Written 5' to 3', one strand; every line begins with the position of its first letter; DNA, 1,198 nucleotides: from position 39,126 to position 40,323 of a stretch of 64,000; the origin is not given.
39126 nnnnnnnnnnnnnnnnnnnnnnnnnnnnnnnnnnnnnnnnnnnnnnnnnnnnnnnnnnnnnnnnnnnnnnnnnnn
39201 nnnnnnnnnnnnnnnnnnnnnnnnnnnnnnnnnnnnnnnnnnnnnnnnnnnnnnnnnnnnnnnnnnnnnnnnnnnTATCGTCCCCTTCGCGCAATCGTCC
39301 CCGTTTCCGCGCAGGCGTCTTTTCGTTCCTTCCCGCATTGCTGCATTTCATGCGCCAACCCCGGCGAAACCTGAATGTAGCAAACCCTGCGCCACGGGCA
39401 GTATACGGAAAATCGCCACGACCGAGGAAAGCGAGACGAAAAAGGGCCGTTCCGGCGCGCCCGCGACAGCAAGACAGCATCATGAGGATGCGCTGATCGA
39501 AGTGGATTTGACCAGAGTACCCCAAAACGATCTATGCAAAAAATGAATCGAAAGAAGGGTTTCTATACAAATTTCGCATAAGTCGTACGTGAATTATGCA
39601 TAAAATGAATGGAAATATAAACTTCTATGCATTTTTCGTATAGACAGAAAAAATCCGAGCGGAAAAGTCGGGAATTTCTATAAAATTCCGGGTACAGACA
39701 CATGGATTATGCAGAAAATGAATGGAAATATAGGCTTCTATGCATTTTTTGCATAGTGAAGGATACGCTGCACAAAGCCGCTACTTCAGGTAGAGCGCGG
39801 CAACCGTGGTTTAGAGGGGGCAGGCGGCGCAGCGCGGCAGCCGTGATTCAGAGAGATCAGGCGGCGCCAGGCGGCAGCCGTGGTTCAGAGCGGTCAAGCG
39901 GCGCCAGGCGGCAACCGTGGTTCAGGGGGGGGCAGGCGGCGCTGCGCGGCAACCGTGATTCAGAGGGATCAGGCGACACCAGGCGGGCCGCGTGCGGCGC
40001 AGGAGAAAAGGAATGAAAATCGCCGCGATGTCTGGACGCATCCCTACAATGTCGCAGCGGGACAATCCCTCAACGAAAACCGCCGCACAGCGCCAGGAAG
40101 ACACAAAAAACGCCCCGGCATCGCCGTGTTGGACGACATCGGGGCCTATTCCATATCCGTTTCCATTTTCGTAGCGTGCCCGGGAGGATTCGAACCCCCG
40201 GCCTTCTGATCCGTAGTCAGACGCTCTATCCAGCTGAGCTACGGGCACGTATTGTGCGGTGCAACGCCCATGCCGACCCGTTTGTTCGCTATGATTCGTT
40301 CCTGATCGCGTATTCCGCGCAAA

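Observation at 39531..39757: AT-rich island with three ~50-bp quasi-palindromic units that each also encode a 15-codon mini-ORF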

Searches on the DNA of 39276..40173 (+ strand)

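Call 13: search_dna_similar(query=window:39276-40173:+, collection=plasmids, mode=distant)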
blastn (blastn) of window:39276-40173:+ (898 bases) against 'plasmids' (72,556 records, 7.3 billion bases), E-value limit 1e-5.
No match.
